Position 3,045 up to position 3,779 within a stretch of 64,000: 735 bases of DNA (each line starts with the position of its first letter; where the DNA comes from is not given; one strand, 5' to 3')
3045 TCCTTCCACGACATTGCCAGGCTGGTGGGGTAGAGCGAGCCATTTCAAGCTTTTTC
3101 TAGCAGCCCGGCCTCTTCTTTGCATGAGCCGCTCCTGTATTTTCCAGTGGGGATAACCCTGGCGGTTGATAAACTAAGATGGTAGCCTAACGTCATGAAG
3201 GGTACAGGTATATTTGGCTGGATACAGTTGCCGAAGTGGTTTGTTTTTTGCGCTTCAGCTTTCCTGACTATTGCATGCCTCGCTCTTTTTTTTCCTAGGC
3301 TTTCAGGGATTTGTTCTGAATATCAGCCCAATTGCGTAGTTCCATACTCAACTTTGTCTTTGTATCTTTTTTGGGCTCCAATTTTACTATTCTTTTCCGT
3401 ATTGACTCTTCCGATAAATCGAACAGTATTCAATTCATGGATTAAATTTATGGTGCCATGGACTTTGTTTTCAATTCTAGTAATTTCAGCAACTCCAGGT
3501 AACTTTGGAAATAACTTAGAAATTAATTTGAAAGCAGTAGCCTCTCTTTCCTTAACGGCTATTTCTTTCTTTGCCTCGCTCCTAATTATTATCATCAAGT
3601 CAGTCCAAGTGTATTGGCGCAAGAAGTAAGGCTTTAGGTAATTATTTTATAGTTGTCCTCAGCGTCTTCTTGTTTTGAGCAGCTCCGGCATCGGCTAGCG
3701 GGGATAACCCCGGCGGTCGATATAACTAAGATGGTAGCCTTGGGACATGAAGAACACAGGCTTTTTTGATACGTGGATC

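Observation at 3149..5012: Decaying tandem array of paralogous 4-TM micro-membrane-protein genes, each with a conserved ~45-nt leader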

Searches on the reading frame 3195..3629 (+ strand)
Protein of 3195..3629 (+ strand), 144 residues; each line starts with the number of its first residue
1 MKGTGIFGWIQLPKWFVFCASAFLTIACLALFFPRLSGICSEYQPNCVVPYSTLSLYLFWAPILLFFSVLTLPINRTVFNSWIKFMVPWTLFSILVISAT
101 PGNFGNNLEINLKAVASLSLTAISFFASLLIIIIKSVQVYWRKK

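Call 6: search_protein_families(library=pfam, proteins=[window:3195-3629:+], max_evalue=1)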
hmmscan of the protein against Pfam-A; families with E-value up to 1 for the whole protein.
window:3195-3629:+ (144 aa): 0 families

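Call 14: find_homologous_proteins(query=window:3195-3626:+, max_evalue=0.01)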
Query window:3195-3626:+ (144 aa): 3 proteins with E <= 0.01 among 34 candidates.
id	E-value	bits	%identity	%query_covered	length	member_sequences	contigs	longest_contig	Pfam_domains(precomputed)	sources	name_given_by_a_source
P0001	1.4e-87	309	100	100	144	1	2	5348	-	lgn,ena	-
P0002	1.8e-54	202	66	100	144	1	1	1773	-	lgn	-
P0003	2.8e-28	117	46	99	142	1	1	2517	-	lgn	-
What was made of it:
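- Tried and rejected: Word-indexed protein search with A found only itself and two relatives (call 14).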

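Call 15: find_encoding_contigs(protein=P0001, flank=10000)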
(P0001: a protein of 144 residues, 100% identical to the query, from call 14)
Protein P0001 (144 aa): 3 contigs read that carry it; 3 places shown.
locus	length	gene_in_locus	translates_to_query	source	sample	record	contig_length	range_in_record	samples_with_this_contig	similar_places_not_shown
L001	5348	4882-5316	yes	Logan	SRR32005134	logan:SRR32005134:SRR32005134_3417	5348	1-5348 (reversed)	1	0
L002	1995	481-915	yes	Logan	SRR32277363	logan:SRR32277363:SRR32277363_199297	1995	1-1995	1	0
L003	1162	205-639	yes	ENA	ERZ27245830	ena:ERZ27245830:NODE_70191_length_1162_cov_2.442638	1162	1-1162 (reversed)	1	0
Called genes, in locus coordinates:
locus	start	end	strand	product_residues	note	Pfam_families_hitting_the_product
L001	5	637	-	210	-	-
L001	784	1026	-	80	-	-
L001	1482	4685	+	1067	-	PF02450:LCAT, PF24096:DUF7379 (faint)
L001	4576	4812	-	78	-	-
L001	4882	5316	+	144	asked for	-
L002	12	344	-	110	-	-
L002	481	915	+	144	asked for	-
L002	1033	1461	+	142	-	-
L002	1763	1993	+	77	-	?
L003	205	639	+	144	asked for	-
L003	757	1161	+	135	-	?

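Call 16: find_encoding_contigs(protein=P0002, flank=10000)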
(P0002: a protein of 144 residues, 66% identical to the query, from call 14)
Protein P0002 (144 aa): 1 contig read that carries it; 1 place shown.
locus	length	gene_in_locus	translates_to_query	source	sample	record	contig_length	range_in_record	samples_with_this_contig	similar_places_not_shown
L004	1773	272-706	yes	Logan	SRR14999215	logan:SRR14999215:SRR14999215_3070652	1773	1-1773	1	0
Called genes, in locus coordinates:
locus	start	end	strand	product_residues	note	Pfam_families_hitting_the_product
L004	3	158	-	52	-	?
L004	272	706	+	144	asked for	-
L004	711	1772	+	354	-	?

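Call 17: find_encoding_contigs(protein=P0003, flank=10000)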
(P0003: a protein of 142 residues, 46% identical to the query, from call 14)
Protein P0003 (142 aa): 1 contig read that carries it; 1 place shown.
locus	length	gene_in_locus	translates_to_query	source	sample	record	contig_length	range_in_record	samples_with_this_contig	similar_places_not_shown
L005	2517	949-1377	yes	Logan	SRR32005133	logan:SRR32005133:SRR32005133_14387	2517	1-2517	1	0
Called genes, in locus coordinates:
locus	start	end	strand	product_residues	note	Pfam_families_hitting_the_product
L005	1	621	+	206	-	?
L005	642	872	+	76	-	-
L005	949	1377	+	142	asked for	-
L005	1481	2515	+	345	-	?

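Call 23: find_related_loci(query=A3, collection=genome_contigs, flank=10000)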
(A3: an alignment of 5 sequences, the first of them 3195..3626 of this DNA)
Query A3 (144 aa) in genome_contigs; peptide patterns used: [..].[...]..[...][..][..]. (x = any residue, [..] = any of these).
17 stretches matched a pattern, but none encodes a relative of the query by tblastn (E <= 1e-3).

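Call 25: find_related_loci(query=A3, collection=viral_contigs, flank=5000)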
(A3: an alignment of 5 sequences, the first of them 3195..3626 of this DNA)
Query A3 (144 aa) in viral_contigs; peptide patterns used: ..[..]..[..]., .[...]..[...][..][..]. (x = any residue, [..] = any of these).
66 stretches matched a pattern, but none encodes a relative of the query by tblastn (E <= 1e-3).
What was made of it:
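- Tried and rejected: A protein-pattern scan of GTDB genomes and of viral contigs found no relatives (calls 23, 25).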

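Call 27: search_protein_representatives(alignment_id=A3)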
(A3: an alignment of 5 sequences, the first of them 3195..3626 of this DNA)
Query: 5 sequences, 144 profile positions. Proteins with E-value up to 0.001 (for the whole library): 711; up to 1e-10: 121; up to 1e-30: 7. The best 150 are listed.
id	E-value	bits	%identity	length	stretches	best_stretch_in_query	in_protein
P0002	4.4e-66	237.8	-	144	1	1-144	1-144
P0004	1.9e-48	180.6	-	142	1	1-141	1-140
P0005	2.7e-43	163.9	-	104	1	1-100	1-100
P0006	1.5e-33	132.3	-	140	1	12-143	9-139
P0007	3.9e-33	130.9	-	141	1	12-143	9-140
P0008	6.3e-33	130.2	-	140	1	12-140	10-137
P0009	2.4e-31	125.1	-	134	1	12-133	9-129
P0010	1.4e-27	112.9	-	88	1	57-144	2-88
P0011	1.6e-26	109.5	-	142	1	12-139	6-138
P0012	2.5e-25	105.6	-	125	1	8-130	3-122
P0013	8.0e-25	104.0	-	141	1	11-137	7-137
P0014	1.6e-24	103.0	-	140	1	12-134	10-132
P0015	9.9e-23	97.2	-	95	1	1-77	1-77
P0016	1.0e-21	93.9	-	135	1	7-139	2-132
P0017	6.1e-21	91.4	-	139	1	6-137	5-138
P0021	2.0e-17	80.0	-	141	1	12-137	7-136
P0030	3.3e-15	72.8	-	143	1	11-144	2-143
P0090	1.5e-11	60.9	-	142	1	12-141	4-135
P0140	2.6e-10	56.9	-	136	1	11-139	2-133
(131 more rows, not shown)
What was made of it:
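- Tried and rejected: The full HMMER scan with a 5-sequence profile was needed to see the wider family (call 27).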

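Call 31: search_protein_families(library=pfam, alignment_id=A4, max_evalue=0.1)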
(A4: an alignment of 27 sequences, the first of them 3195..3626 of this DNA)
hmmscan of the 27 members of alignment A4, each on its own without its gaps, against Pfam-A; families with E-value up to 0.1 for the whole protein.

A. member 1, window:3195-3626:+ (144 aa): 0 families

B. families by the number of members that match (of 27 scanned): 10 families
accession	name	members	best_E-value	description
PF02656.20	DUF202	3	0.0014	Domain of unknown function (DUF202)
PF07851.19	TMEM120A-B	1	0.008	TMEM120A/B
PF01757.29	Acyl_transf_3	1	0.016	Acyltransferase domain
PF05437.17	AzlD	1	0.017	Branched-chain amino acid transport protein (AzlD)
PF12459.13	DltX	1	0.02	D-Ala-teichoic acid biosynthesis protein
PF13261.11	DUF4052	1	0.021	Protein of unknown function (DUF4052)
PF16894.10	DUF5084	1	0.027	Domain of unknown function (DUF5084)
PF09990.14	DUF2231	1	0.029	Predicted membrane protein (DUF2231)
PF05545.16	FixQ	1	0.07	Cbb3-type cytochrome oxidase component FixQ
PF09843.14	DUF2070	1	0.099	Predicted membrane protein (DUF2070)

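Call 32: search_solved_structures(query=A4, max_evalue=1)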
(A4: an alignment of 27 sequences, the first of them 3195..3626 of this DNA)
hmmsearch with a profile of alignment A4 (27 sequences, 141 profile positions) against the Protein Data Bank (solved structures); distinct sequences matched with E-value up to 1: 0.

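Call 33: find_encoding_contigs(protein=P0006, flank=8000, max_places=4)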
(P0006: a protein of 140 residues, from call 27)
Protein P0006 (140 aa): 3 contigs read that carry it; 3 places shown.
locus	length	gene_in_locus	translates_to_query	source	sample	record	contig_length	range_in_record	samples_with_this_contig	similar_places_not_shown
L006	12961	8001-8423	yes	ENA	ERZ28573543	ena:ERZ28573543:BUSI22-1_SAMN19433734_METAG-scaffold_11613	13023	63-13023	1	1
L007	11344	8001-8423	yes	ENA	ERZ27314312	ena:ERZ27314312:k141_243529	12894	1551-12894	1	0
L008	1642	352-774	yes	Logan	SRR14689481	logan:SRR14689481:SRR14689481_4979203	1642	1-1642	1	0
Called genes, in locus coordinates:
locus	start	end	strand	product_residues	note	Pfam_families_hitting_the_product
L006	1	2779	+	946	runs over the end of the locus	?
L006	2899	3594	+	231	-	PF13431:TPR_17 (faint), PF00515:TPR_1 (faint)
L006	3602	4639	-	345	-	PF13354:Beta-lactamase2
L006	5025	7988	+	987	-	PF02450:LCAT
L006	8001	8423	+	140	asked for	-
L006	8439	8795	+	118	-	-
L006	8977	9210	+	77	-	-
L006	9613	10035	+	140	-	-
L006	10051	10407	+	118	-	-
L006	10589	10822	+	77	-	-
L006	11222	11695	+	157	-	-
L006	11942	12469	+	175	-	PF00466:Ribosomal_L10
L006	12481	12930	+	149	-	PF16320:Ribosomal_L12_N, PF00542:Ribosomal_L12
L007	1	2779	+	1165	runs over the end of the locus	PF01471:PG_binding_1 (weak)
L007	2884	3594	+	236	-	PF13431:TPR_17 (faint), PF00515:TPR_1 (faint)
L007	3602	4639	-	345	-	PF13354:Beta-lactamase2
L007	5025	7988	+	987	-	PF02450:LCAT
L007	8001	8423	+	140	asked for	-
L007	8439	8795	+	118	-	-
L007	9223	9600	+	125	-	-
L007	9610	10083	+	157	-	-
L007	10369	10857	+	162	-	PF00466:Ribosomal_L10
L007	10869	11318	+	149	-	PF16320:Ribosomal_L12_N, PF00542:Ribosomal_L12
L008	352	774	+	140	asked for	-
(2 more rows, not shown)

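Call 34: find_encoding_contigs(protein=P0016, flank=8000, max_places=4)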
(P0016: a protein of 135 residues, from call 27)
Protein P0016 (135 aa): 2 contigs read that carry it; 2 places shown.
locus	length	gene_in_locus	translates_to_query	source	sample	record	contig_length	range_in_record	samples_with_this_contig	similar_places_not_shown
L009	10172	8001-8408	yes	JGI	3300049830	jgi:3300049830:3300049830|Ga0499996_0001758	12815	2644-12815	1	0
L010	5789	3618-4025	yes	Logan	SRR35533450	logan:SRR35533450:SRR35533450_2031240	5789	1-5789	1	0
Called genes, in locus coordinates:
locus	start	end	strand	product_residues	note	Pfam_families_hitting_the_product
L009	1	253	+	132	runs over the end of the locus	PF00380:Ribosomal_S9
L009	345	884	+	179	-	PF01025:GrpE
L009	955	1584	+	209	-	PF00012:HSP70, PF06723:MreB_Mbl (faint)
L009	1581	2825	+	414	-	PF00012:HSP70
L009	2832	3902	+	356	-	PF00226:DnaJ, PF01556:DnaJ_C, PF00684:DnaJ_CXXCXGXG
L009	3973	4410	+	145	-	-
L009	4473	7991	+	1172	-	PF02450:LCAT, PF24096:DUF7379 (weak)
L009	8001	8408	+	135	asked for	-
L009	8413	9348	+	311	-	PF00579:tRNA-synt_1b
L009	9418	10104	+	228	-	PF01797:Y1_Tnp (weak)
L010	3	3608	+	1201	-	?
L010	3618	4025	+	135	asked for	-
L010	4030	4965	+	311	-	PF00579:tRNA-synt_1b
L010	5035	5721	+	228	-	PF01797:Y1_Tnp (weak)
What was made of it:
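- An LCAT-type gene lies 9-12 nt upstream of the 4-TM gene in L006/L007 and L009/L010 (calls 33, 34).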

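Call 35: find_encoding_contigs(protein=P0021, flank=8000, max_places=4)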
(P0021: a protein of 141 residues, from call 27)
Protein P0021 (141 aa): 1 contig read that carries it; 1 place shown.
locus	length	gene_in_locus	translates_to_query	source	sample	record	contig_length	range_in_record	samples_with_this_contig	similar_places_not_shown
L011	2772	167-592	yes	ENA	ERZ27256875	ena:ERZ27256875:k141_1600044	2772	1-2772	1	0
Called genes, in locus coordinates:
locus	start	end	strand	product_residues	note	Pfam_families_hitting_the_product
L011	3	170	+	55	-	?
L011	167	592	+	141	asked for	-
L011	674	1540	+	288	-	PF14321:DUF4382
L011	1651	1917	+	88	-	PF12840:HTH_20 (weak), PF25212:HVO_A0114 (weak), PF01022:HTH_5 (weak), PF01047:MarR, PF13412:HTH_24 (weak)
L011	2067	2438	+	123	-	PF09152:DUF1937 (weak), PF14359:DUF4406, PF24963:DUF7768 (weak)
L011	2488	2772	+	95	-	?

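Call 36: find_encoding_contigs(protein=P0030, flank=8000, max_places=4)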
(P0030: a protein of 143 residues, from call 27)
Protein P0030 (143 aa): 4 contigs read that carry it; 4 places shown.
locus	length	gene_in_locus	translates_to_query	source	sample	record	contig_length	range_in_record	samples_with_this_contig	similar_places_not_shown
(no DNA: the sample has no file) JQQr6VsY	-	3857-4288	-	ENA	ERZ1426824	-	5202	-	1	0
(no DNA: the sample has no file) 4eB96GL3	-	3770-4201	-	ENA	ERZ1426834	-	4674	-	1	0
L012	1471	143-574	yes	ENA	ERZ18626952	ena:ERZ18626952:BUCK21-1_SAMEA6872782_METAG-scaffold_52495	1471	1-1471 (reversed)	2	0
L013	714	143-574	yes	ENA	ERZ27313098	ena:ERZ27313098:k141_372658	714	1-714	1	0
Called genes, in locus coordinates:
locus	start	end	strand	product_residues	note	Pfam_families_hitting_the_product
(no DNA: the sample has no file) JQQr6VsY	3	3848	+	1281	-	?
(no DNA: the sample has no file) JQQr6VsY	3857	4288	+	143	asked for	-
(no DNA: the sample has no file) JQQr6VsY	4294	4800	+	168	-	-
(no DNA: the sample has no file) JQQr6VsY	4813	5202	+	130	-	?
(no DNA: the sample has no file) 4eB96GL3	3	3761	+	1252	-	?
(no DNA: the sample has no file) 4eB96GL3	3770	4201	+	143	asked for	-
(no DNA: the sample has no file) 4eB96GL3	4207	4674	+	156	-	?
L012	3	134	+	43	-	?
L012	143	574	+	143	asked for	-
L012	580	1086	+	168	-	-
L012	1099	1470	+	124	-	?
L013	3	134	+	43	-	?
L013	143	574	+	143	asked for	-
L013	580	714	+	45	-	?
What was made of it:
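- A 1252-1281-aa ORF ends 8 nt upstream of the P0030 gene (call 36). Close coupling (8-12 nt) suggests production in fixed proportion (calls 33, 34, 36).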

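Call 44: find_encoding_contigs(protein=P0004, flank=6000, max_places=6)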
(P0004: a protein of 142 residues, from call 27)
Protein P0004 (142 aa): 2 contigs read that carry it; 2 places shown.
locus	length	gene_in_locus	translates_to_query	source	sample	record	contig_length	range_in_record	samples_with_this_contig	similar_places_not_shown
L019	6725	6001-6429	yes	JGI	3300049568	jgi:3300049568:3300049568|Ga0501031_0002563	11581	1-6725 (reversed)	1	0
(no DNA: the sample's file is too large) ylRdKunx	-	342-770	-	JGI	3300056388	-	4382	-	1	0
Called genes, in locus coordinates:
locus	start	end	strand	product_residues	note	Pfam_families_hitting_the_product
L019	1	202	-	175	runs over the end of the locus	PF01327:Pep_deformylase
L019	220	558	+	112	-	-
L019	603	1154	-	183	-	PF13489:Methyltransf_23 (weak), PF08241:Methyltransf_11, PF08242:Methyltransf_12 (weak), PF13649:Methyltransf_25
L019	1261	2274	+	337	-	PF00022:Actin, PF06723:MreB_Mbl, PF00012:HSP70, PF14450:FtsA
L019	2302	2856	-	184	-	PF04307:YdjM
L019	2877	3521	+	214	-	PF13177:DNA_pol3_delta2 (weak)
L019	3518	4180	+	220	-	PF00730:HhH-GPD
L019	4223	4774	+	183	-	PF01765:RRF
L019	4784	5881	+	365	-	PF02163:Peptidase_M50, PF17820:PDZ_6 (weak)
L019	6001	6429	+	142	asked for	-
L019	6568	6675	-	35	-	-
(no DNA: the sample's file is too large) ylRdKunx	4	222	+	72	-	PF02163:Peptidase_M50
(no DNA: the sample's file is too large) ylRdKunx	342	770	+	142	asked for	-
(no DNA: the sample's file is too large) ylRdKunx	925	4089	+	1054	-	PF28492:Beta_helix_4 (faint), PF02450:LCAT, PF24096:DUF7379 (faint)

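Call 45: find_encoding_contigs(protein=P0015, flank=6000, max_places=6)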
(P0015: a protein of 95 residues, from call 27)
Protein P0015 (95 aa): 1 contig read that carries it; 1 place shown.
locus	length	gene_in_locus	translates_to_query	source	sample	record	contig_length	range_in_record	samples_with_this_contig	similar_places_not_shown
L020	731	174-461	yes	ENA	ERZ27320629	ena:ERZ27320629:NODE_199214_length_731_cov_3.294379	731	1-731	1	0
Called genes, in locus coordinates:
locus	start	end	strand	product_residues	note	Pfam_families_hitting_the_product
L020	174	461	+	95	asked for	-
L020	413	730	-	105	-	?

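Call 55: search_protein_families(library=pfam, proteins=[L001:1482-4685:+, L006:5025-7988:+, L009:4473-7991:+, L006:8439-8795:+, L006:8977-9210:+, L009:3973-4410:+, L012:580-1086:+], max_evalue=0.01)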
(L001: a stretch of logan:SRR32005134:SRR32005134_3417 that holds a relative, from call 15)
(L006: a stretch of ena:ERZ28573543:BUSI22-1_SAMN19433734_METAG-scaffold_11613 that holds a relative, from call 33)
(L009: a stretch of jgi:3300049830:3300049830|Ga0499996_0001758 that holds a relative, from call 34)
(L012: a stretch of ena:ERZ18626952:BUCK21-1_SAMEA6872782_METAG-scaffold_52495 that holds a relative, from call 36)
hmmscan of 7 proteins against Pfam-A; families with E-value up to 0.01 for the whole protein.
L001:1482-4685:+ (1067 aa): 4 families
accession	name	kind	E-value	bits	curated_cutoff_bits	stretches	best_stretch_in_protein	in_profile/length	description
PF02450.21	LCAT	-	6e-15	55.8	21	1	523-800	90-359/392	Lecithin:cholesterol acyltransferase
PF24096.1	DUF7379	-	5.8e-06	26.8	33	1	560-619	58-118/191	Domain of unknown function (DUF7379)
PF07819.20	PGAP1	-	5.5e-05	23.5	24.3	1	559-618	75-134/233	PGAP1-like alpha/beta domain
PF05990.18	DUF900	-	0.00053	19.9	20.5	1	551-652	72-171/232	Alpha/beta hydrolase of unknown function (DUF900)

L006:5025-7988:+ (987 aa): 4 families
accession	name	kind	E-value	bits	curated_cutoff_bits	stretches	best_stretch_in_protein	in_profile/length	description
PF02450.21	LCAT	-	2.6e-11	43.8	21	1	369-622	109-359/392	Lecithin:cholesterol acyltransferase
PF05990.18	DUF900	-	2.9e-05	24.1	20.5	1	359-460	72-171/232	Alpha/beta hydrolase of unknown function (DUF900)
PF07819.20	PGAP1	-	0.00013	22.2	24.3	1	367-426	75-134/233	PGAP1-like alpha/beta domain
PF24096.1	DUF7379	-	0.00063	20.2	33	1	369-427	59-118/191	Domain of unknown function (DUF7379)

L009:4473-7991:+ (1172 aa): 4 families
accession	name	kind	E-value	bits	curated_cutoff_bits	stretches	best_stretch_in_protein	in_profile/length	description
PF02450.21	LCAT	-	9e-11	42.1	21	1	543-787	114-360/392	Lecithin:cholesterol acyltransferase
PF24096.1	DUF7379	-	9.6e-07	29.4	33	1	537-596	58-118/191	Domain of unknown function (DUF7379)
PF07819.20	PGAP1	-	2.9e-05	24.4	24.3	1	536-595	75-134/233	PGAP1-like alpha/beta domain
PF05990.18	DUF900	-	0.0073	16.2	20.5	0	528-589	72-135/232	Alpha/beta hydrolase of unknown function (DUF900)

L006:8439-8795:+ (118 aa): 0 families

L006:8977-9210:+ (77 aa): 0 families

L009:3973-4410:+ (145 aa): 0 families

L012:580-1086:+ (168 aa): 1 family
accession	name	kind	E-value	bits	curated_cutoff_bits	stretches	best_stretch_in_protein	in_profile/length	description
PF13970.12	DUF4221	-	0.0017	18.5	23.4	1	56-118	146-203/311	Domain of unknown function (DUF4221)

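Call 56: search_protein_families(library=ncbifam, proteins=[L001:1482-4685:+, window:3195-3626:+, L006:8439-8795:+], max_evalue=0.01)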
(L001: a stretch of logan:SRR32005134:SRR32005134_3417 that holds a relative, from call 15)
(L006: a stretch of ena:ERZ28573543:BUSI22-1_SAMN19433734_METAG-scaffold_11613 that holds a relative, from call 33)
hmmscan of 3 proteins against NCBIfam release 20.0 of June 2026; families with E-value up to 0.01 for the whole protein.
L001:1482-4685:+ (1067 aa): 0 families

window:3195-3626:+ (144 aa): 0 families

L006:8439-8795:+ (118 aa): 0 families

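Call 57: search_protein_families(library=padloc, proteins=[L001:1482-4685:+, window:3195-3626:+, L006:8439-8795:+], max_evalue=0.01)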
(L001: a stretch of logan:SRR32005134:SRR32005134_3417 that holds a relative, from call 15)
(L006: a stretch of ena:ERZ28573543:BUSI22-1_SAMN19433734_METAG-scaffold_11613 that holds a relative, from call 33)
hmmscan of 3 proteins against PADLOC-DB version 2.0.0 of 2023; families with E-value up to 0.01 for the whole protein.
L001:1482-4685:+ (1067 aa): 0 families

window:3195-3626:+ (144 aa): 0 families

L006:8439-8795:+ (118 aa): 0 families

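Call 58: predict_structure(alignment_id=A4)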
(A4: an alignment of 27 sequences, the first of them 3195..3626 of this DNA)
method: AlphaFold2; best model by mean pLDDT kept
length: 144 residues; sequences in the alignment: 27
mean_pLDDT: 90.3   pTM: 0.79
mean pLDDT of the five models: 90.3, 88.5, 87.5, 87.4, 87.0
residues with pLDDT >= 90: 111; 70-90: 22; 50-70: 8; < 50: 3
segments of 3 or more residues with pLDDT < 50: 1-3
pLDDT, mean of each block of 10 residues (from residue 1): 63 94 97 93 89 93 96 94 94 95 73 93 97 95 87
secondary structure, 60 per line:
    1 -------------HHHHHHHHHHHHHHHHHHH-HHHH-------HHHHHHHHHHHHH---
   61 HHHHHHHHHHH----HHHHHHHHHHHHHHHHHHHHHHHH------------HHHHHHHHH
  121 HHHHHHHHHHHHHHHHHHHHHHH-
elements in order: H14-32 H34-37 H45-57 H61-71 H76-99 H112-143
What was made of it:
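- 3195..3629 (+): Copy A, intact, 144 aa, 4 TM helices. AF2 model with pLDDT 90.3 and four TM helices (call 58).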

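Call 62: fold_search(model_id=the predicted structure, library=pdb)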
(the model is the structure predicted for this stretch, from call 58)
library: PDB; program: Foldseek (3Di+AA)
matches with E <= 10: 124; with E <= 0.001: 0
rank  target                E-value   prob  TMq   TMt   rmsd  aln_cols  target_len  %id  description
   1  4h8s_D                1.4e+00  0.15  0.28  0.13  27.6       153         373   12  Crystal structure of human APPL2BARPH domain (released 2012-10-17)
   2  1i4t_A                1.5e+00  0.07  0.20  0.17  27.9       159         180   13  CRYSTAL STRUCTURE ANALYSIS OF RAC1-GMPPNP IN COMPLEX WITH ARFAPTIN (released 2001-05-16)
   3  4o6n_A                2.0e+00  0.08  0.22  0.12  15.2       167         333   11  Structure of AF2299, a CDP-alcohol phosphotransferase (CDP-bound) (released 2014-05-14)
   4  7qhm_F                2.2e+00  0.08  0.25  0.21  11.6       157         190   13  Cytochrome bcc-aa3 supercomplex (respiratory supercomplex III2/IV2) from Corynebacterium glutamicum (stigmatellin and  (released 2022-05-18)
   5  7ydq                  2.3e+00  0.07  0.22  0.09  10.4       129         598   16  Structure of PfNT1(Y190A)-GFP in complex with GSK4 (released 2023-04-26)
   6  7o3v_I                2.5e+00  0.08  0.24  0.19  20.2       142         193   16  Stalk complex structure (TrwJ/VirB5-TrwI/VirB6) from the fully-assembled R388 type IV secretion system determined by c (released 2022-06-22)
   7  1t6i_C                2.5e+00  0.07  0.19  0.22   9.3       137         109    8  Nickel Superoxide Dismutase (NiSOD) Apo Structure (released 2004-07-13)
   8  8dz8_B                2.6e+00  0.10  0.22  0.31   9.2       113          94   12  Neoleukin 4, a de novo designed IL-4 mimetic (released 2023-03-29)
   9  6xz3                  2.8e+00  0.06  0.18  0.20  10.9       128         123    8  Crystal structure of TLNRD1 4-helix bundle (released 2020-05-27)
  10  6vxz_A                2.9e+00  0.08  0.27  0.14  10.6       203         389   10  SthK P300A cyclic nucleotide-gated potassium channel in the closed state, in complex with cAMP (released 2020-11-11)
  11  7xgf_A                3.1e+00  0.09  0.28  0.25  10.7       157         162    8  Crystal structure of BCL-xL in complex with computationally designed inhibitor protein (released 2022-07-20)
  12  8dz8_A                3.3e+00  0.07  0.20  0.27   9.5       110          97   14  Neoleukin 4, a de novo designed IL-4 mimetic (released 2023-03-29)
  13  7wn0_A                3.3e+00  0.06  0.22  0.12  10.3       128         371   16  Structure of PfENT1(Y190A) in complex with nanobody 19 (released 2023-02-01)
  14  4o6m_B                3.3e+00  0.06  0.23  0.12  16.6       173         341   12  Structure of AF2299, a CDP-alcohol phosphotransferase (CMP-bound) (released 2014-05-14)
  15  4tq4_D                3.3e+00  0.04  0.20  0.13  10.6       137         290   17  Structure of a UbiA homolog from Archaeoglobus fulgidus bound to DMAPP and Mg2+ (released 2014-07-16)
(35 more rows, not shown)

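Call 75: search_protein_families(library=phrogs, alignment_id=A4, max_evalue=0.01)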
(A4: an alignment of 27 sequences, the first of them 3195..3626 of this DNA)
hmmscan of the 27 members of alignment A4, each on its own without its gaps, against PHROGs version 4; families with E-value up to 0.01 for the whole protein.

A. member 1, window:3195-3626:+ (144 aa): 0 families

B. families by the number of members that match (of 27 scanned): 0 families
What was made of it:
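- On Toxin-immunity gene array: No Pfam, NCBIfam, PADLOC or PHROGs family and no PDB sequence match (calls 6, 31, 32, 56, 57, 75).
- There is no homology to any known immunity family (calls 31, 56, 57, 75). There are no PHROGs or PADLOC hits and no relatives in viral contigs (calls 25, 57, 75).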

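Call 76: search_solved_structures(query=L001:1482-4682:+, max_evalue=0.01)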
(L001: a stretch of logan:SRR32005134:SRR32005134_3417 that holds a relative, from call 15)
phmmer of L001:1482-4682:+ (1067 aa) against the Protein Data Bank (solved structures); distinct sequences matched with E-value up to 0.01: 0.
